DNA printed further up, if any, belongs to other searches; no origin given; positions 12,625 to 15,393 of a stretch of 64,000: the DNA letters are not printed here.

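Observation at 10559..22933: A lipoyl-E2 and a fused E1 alpha-beta dehydrogenase lead a nine-gene sugar-phosphate operon under a divergent GntR regulator, with no E3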

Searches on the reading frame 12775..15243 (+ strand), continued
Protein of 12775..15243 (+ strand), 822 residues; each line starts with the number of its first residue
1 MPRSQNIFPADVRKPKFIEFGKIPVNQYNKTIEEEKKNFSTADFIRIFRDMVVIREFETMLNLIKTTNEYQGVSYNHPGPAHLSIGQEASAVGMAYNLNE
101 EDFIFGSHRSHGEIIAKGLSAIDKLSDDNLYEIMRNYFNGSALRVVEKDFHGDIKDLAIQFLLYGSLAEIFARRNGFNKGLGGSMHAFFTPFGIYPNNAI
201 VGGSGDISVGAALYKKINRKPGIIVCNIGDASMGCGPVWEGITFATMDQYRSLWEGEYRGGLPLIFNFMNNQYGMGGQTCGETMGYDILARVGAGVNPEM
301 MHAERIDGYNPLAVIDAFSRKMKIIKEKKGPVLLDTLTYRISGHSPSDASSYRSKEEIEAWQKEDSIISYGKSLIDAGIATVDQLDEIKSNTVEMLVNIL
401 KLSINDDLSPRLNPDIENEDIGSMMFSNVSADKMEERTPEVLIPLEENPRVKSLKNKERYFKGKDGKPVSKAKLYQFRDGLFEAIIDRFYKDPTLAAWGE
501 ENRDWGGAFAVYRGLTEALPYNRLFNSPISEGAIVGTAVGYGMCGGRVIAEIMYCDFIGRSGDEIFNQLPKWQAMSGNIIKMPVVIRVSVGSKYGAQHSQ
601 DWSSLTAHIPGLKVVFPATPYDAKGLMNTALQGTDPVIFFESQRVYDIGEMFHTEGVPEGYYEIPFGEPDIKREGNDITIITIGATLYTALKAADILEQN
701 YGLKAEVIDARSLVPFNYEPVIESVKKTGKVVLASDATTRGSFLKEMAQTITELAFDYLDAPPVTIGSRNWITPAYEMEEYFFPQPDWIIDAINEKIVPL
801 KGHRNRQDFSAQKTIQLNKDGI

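Call 47: get_annotated_region(hit=H9, flank=5000)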
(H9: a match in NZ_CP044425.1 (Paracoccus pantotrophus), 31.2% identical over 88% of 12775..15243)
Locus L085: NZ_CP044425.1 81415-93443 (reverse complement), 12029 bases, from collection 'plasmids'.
description: Paracoccus pantotrophus strain DSM 2944 plasmid pPAN2, complete sequence
organism: Paracoccus pantotrophus (NCBI taxid 82367)
taxonomy: Bacteria; Pseudomonadota; Alphaproteobacteria; Rhodobacterales; Paracoccaceae; Paracoccus; Paracoccus pantotrophus
host: -; source: cell culture,denitrifying, sulfide-oxidizing effluent-treatment plant; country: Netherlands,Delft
typing (MOB-suite, as given by PLSDB): non-mobilizable; replicon rep_cluster_229
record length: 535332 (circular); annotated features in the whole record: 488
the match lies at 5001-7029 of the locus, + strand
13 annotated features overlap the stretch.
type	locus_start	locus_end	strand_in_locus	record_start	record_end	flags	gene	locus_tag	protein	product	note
CDS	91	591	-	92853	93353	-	-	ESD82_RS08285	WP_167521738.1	site-specific DNA-methyltransferase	GO:0009307 - DNA restriction-modification system [Evidence IEA]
CDS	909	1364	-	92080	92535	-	-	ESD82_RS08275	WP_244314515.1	TonB-dependent receptor plug domain-containing protein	-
CDS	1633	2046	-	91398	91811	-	-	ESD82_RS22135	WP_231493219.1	AraC family transcriptional regulator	-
CDS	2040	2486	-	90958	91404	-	-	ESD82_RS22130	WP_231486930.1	hypothetical protein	-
CDS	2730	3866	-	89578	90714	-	-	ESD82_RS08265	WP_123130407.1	RNA polymerase subunit sigma-54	-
CDS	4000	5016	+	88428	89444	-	-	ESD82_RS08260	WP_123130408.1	NAD(+)/NADH kinase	GO:0006741 - NADP biosynthetic process [Evidence IEA]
CDS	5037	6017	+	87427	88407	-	-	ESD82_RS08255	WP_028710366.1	thiamine pyrophosphate-dependent dehydrogenase E1 component subunit alpha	-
CDS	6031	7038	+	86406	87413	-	-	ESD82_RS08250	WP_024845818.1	alpha-ketoacid dehydrogenase subunit beta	-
CDS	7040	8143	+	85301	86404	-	-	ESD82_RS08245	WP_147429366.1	acetoin dehydrogenase dihydrolipoyllysine-residue acetyltransferase subunit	-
CDS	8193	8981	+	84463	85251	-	-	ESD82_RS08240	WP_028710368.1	glucose 1-dehydrogenase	-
CDS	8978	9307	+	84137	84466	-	-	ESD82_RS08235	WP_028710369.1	carboxymuconolactone decarboxylase family protein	-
CDS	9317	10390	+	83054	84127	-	-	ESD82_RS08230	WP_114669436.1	2,3-butanediol dehydrogenase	-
CDS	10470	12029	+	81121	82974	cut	-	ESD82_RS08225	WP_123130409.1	sigma-54-dependent Fis family transcriptional regulator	-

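Call 48: get_annotated_region(hit=H4, flank=5000)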
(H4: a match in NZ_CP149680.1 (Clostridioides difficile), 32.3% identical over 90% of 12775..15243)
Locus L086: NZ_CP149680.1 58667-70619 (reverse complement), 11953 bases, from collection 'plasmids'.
description: Clostridioides difficile strain Z1322PCD0052 plasmid pZ1322PCD0052-2, complete sequence
organism: Clostridioides difficile (NCBI taxid 1496)
taxonomy: Bacteria; Bacillota; Clostridia; Peptostreptococcales; Peptostreptococcaceae; Clostridioides; Clostridioides difficile
host: -; source: -; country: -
typing (MOB-suite, as given by PLSDB): non-mobilizable
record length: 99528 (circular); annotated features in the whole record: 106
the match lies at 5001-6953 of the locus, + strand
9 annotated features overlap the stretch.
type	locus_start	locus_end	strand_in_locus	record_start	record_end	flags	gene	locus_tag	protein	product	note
CDS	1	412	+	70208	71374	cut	-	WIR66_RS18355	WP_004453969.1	cellulase family glycosylhydrolase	GO:0071704 - organic substance metabolic process [Evidence IEA]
CDS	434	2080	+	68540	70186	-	-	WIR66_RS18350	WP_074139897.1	glycoside hydrolase family 43 protein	-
CDS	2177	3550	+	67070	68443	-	-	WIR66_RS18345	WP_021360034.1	MFS transporter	-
CDS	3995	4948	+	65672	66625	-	-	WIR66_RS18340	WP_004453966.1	sugar-binding transcriptional regulator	-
CDS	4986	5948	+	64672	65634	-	-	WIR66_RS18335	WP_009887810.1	thiamine pyrophosphate-dependent dehydrogenase E1 component subunit alpha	-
CDS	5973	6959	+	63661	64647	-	-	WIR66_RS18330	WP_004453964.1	alpha-ketoacid dehydrogenase subunit beta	-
CDS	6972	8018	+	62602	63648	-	-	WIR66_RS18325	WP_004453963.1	2-oxo acid dehydrogenase subunit E2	-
CDS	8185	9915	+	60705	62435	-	lpdA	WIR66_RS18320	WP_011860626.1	dihydrolipoyl dehydrogenase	GO:0045454 - cell redox homeostasis [Evidence IEA]; GO:0051068 - dihydrolipoamide metabolic process [Evidence IEA]; ...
CDS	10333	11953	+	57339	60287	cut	-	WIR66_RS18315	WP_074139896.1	sigma 54-interacting transcriptional regulator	GO:0006355 - regulation of DNA-templated transcription [Evidence IEA]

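Call 49: get_annotated_region(hit=H7, flank=5000)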
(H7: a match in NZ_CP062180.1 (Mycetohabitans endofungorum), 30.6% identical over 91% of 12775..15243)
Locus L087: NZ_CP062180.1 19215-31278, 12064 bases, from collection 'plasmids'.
description: Mycetohabitans endofungorum strain B3 plasmid megaplasmid, complete sequence
organism: Mycetohabitans endofungorum (NCBI taxid 417203)
taxonomy: Bacteria; Pseudomonadota; Betaproteobacteria; Burkholderiales; Burkholderiaceae; Mycetohabitans; Mycetohabitans endofungorum
host: -; source: Rhizopus microsporus,bacterial culture,rice wine tablet; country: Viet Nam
typing (MOB-suite, as given by PLSDB): non-mobilizable
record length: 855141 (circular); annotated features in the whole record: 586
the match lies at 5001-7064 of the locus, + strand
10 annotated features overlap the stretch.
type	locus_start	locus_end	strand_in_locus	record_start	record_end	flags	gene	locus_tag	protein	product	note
CDS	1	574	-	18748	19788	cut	-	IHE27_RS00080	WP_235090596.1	glycosyltransferase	-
CDS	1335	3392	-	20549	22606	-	-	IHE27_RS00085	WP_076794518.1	sigma-54-dependent Fis family transcriptional regulator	-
CDS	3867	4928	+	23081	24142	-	-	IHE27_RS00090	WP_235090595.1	NAD(+)/NADH kinase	GO:0006741 - NADP biosynthetic process [Evidence IEA]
CDS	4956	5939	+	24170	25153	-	-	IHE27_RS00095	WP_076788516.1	thiamine pyrophosphate-dependent dehydrogenase E1 component subunit alpha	-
CDS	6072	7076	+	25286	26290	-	-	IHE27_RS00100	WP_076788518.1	alpha-ketoacid dehydrogenase subunit beta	-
CDS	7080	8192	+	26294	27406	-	-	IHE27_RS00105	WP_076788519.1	acetoin dehydrogenase dihydrolipoyllysine-residue acetyltransferase subunit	-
CDS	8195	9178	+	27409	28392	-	lipA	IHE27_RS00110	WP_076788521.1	lipoyl synthase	GO:0009107 - lipoate biosynthetic process [Evidence IEA]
CDS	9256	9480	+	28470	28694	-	-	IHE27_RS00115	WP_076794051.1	hypothetical protein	-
CDS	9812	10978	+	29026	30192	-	-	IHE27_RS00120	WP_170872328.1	SDR family oxidoreductase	-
CDS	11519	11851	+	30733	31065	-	-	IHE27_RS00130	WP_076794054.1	helix-turn-helix transcriptional regulator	-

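Call 50: get_annotated_region(hit=H5, flank=3000)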
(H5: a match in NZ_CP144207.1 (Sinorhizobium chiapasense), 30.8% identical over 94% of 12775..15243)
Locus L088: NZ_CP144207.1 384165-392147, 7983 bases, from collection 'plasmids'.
description: Sinorhizobium chiapasense strain S24 plasmid pB, complete sequence
organism: Sinorhizobium chiapasense (NCBI taxid 501572)
taxonomy: Bacteria; Pseudomonadota; Alphaproteobacteria; Hyphomicrobiales; Rhizobiaceae; Sinorhizobium; Sinorhizobium chiapasense
host: -; source: mixed culture,rhizosphere soil; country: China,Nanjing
typing (MOB-suite, as given by PLSDB): conjugative; replicon rep_cluster_471; relaxase MOBQ,MOBQ; mating-pair formation MPF_T
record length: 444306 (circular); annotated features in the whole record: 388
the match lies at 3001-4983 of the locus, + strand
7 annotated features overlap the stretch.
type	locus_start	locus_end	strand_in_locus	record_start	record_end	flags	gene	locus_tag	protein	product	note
CDS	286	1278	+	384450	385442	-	-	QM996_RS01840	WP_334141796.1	sugar-binding transcriptional regulator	-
CDS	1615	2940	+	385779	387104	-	-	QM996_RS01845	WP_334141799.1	NAD(P)H-dependent oxidoreductase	-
CDS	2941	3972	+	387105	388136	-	-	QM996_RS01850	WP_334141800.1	thiamine pyrophosphate-dependent dehydrogenase E1 component subunit alpha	-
CDS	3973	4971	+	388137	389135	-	-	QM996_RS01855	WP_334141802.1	alpha-ketoacid dehydrogenase subunit beta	-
CDS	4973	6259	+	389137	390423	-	-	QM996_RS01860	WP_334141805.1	pyruvate dehydrogenase complex dihydrolipoamide acetyltransferase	GO:0006086 - acetyl-CoA biosynthetic process from pyruvate [Evidence IEA]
CDS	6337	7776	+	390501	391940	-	lpdA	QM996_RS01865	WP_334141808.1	dihydrolipoyl dehydrogenase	GO:0045454 - cell redox homeostasis [Evidence IEA]; GO:0051068 - dihydrolipoamide metabolic process [Evidence IEA]; ...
CDS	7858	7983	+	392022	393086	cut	fba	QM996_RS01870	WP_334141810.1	class II fructose-bisphosphate aldolase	GO:0006096 - glycolytic process [Evidence IEA]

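Call 51: get_annotated_region(hit=H30, flank=3000)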
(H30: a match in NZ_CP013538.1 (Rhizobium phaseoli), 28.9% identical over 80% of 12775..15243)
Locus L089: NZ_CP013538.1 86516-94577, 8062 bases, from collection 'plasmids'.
description: Rhizobium phaseoli strain R630 plasmid pRphaR630a, complete sequence
organism: Rhizobium phaseoli (NCBI taxid 396)
taxonomy: Bacteria; Pseudomonadota; Alphaproteobacteria; Hyphomicrobiales; Rhizobiaceae; Rhizobium; Rhizobium phaseoli
host: -; source: Phaseolus vulgaris,Whole organism,Legume rhizosphere,legume-root nodule; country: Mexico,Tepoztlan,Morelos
typing (MOB-suite, as given by PLSDB): non-mobilizable; replicon rep_cluster_841
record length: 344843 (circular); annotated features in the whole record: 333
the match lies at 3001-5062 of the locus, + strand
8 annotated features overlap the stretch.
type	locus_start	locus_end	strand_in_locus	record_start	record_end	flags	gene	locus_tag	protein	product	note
CDS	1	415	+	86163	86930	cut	-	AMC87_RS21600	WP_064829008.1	SDR family NAD(P)-dependent oxidoreductase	-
CDS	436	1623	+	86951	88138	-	-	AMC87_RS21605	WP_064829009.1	acetyl-CoA C-acyltransferase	GO:0006631 - fatty acid metabolic process [Evidence IEA]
CDS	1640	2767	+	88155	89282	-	-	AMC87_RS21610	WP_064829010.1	acyl-CoA dehydrogenase family protein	-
CDS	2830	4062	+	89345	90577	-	-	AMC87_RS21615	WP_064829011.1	3-methyl-2-oxobutanoate dehydrogenase (2-methylpropanoyl-transferring) subunit alpha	-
CDS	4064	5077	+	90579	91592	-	-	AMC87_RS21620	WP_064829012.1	alpha-ketoacid dehydrogenase subunit beta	-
CDS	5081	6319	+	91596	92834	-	-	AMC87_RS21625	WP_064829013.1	dihydrolipoamide acetyltransferase family protein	GO:0006096 - glycolytic process [Evidence IEA]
CDS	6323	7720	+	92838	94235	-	lpdA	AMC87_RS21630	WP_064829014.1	dihydrolipoyl dehydrogenase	GO:0045454 - cell redox homeostasis [Evidence IEA]; GO:0051068 - dihydrolipoamide metabolic process [Evidence IEA]; ...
CDS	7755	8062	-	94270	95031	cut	-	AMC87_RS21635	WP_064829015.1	slipin family protein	-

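Call 52: get_annotated_region(hit=H22, flank=3000)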
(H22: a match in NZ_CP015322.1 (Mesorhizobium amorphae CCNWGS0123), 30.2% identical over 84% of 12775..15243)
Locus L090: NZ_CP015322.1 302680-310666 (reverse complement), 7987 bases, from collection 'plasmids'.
description: Mesorhizobium amorphae CCNWGS0123 plasmid pM0123d, complete sequence
organism: Mesorhizobium amorphae CCNWGS0123 (NCBI taxid 1082933)
taxonomy: Bacteria; Pseudomonadota; Alphaproteobacteria; Hyphomicrobiales; Phyllobacteriaceae; Mesorhizobium; Mesorhizobium amorphae; Mesorhizobium amorphae CCNWGS0123
host: -; source: Robinia pseudoacacia,cell culture; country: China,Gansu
typing (MOB-suite, as given by PLSDB): non-mobilizable; mating-pair formation MPF_T
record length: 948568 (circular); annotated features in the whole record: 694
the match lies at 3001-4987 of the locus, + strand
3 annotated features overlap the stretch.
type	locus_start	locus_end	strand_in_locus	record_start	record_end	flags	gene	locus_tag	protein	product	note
CDS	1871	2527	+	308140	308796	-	-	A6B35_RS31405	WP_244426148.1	class I SAM-dependent methyltransferase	-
CDS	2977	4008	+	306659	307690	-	-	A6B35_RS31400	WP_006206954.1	thiamine pyrophosphate-dependent dehydrogenase E1 component subunit alpha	-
CDS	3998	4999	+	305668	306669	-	-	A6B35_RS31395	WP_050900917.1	pyruvate dehydrogenase complex E1 component subunit beta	GO:0006086 - acetyl-CoA biosynthetic process from pyruvate [Evidence IEA]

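Call 53: get_annotated_region(hit=H10, flank=6000)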
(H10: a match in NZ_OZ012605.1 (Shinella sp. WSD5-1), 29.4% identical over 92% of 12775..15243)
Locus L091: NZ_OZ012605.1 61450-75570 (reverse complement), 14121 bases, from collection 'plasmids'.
description: Shinella sp. WSD5-1 isolate ena-SAMPLE-TAB-07-02-2024-12:43:32:187-194197 plasmid piSHIWSD5, complete sequence
organism: Shinella sp. WSD5-1 (NCBI taxid 3118468)
taxonomy: Bacteria; Pseudomonadota; Alphaproteobacteria; Hyphomicrobiales; Rhizobiaceae; Shinella; Shinella sp. WSD5-1
host: -; source: -; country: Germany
typing (MOB-suite, as given by PLSDB): non-mobilizable; replicon rep_cluster_471
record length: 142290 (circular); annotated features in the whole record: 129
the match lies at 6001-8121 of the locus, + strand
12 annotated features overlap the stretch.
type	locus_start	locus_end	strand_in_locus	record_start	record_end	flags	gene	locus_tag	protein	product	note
CDS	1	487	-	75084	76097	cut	-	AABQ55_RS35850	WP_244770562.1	ABC transporter permease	GO:0055085 - transmembrane transport [Evidence IEA]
CDS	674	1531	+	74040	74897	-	-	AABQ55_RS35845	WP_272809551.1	IclR family transcriptional regulator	GO:0006355 - regulation of DNA-templated transcription [Evidence IEA]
CDS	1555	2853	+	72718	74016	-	-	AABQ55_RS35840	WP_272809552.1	acetoin dehydrogenase dihydrolipoyllysine-residue acetyltransferase subunit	-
CDS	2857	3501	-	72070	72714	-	-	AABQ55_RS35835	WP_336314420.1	class II aldolase/adducin family protein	-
CDS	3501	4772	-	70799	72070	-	-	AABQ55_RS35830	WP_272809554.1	four-carbon acid sugar kinase family protein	-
CDS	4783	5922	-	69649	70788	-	-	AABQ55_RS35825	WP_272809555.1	acyl-CoA dehydrogenase family protein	-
CDS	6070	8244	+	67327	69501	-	-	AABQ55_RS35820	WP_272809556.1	alpha-ketoacid dehydrogenase subunit alpha/beta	-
CDS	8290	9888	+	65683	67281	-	-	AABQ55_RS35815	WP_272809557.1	ABC transporter substrate-binding protein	-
CDS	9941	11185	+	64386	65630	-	-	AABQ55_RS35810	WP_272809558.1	aminotransferase class III-fold pyridoxal phosphate-dependent enzyme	-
CDS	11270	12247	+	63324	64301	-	-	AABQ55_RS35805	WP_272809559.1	aminotransferase class IV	-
CDS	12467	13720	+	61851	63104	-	-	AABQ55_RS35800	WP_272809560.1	ATP-binding protein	-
CDS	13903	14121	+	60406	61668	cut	repA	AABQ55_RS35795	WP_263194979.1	plasmid partitioning protein RepA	-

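Call 54: get_annotated_region(hit=H23, flank=6000)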
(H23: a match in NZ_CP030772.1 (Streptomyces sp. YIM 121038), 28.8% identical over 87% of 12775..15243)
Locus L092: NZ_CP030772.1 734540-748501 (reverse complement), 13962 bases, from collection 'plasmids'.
description: Streptomyces sp. YIM 121038 plasmid pSSP121038, complete sequence
organism: Streptomyces sp. YIM 121038 (NCBI taxid 2136401)
taxonomy: Bacteria; Actinomycetota; Actinomycetes; Kitasatosporales; Streptomycetaceae; Streptomyces; Streptomyces sp. YIM 121038
host: -; source: pure culture,soil; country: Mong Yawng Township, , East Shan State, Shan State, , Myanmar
typing (MOB-suite, as given by PLSDB): non-mobilizable
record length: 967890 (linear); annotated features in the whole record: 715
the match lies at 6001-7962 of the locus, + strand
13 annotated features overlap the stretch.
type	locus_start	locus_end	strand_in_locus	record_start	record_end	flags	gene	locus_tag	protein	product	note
CDS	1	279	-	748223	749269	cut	-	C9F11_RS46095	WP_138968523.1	LacI family DNA-binding transcriptional regulator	GO:0006351 - DNA-templated transcription [Evidence IEA]; GO:0045892 - negative regulation of DNA-templated ...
CDS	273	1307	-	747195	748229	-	-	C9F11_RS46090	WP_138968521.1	ABC transporter substrate-binding protein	-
CDS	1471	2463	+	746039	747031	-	-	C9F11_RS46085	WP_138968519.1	NAD(P)-dependent oxidoreductase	-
CDS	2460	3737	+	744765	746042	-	-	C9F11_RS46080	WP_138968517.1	Xaa-Pro peptidase family protein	GO:0006508 - proteolysis [Evidence IEA]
CDS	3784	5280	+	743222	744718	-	-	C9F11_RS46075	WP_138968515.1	NAD-dependent succinate-semialdehyde dehydrogenase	-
CDS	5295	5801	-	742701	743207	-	-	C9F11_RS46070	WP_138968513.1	VOC family protein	-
CDS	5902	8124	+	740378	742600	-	-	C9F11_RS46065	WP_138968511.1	alpha-ketoacid dehydrogenase subunit alpha/beta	-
CDS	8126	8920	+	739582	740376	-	-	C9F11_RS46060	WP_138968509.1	2-oxo acid dehydrogenase subunit E2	-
CDS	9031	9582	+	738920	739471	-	-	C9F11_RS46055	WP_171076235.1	flavin reductase family protein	-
CDS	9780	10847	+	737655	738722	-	-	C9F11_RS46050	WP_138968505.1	LLM class flavin-dependent oxidoreductase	-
CDS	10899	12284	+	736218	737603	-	-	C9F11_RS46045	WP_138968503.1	ABC transporter permease subunit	GO:0055085 - transmembrane transport [Evidence IEA]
CDS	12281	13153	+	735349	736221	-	-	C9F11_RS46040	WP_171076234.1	ABC transporter permease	-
CDS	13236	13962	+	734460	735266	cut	-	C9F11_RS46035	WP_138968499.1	ABC transporter ATP-binding protein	GO:0006810 - transport [Evidence IEA]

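Call 55: get_annotated_region(hit=H21, flank=3500)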
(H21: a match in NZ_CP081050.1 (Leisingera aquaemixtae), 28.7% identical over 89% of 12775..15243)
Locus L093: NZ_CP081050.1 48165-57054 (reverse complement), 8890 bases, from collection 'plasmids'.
description: Leisingera aquaemixtae strain M597 plasmid unnamed6, complete sequence
organism: Leisingera aquaemixtae (NCBI taxid 1396826)
taxonomy: Bacteria; Pseudomonadota; Alphaproteobacteria; Rhodobacterales; Roseobacteraceae; Leisingera; Leisingera aquaemixtae
host: -; source: -; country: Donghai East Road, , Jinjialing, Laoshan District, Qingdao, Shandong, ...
typing (MOB-suite, as given by PLSDB): non-mobilizable; replicon rep_cluster_508
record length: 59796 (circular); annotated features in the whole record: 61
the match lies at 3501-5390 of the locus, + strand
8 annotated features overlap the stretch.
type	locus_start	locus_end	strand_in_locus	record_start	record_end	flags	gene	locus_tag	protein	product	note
CDS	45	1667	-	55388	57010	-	-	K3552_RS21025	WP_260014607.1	Na/Pi symporter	GO:0035435 - phosphate ion transmembrane transport [Evidence IEA]; GO:0044341 - sodium-dependent phosphate transport ...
CDS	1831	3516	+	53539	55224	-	acsA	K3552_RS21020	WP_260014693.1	acetate--CoA ligase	-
CDS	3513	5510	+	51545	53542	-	pdhA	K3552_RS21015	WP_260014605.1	pyruvate dehydrogenase (acetyl-transferring) E1 component subunit alpha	GO:0006086 - acetyl-CoA biosynthetic process from pyruvate [Evidence IEA]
CDS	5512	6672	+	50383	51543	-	-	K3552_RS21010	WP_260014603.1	dihydrolipoamide acetyltransferase family protein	GO:0006096 - glycolytic process [Evidence IEA]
CDS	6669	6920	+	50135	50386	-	-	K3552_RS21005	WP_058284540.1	acyl carrier protein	GO:0006633 - fatty acid biosynthetic process [Evidence IEA]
CDS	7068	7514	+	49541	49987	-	-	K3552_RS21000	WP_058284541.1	hypothetical protein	-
CDS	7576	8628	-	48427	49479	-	-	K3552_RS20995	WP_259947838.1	sodium:calcium antiporter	-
CDS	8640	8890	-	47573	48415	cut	-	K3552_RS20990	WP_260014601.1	universal stress protein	-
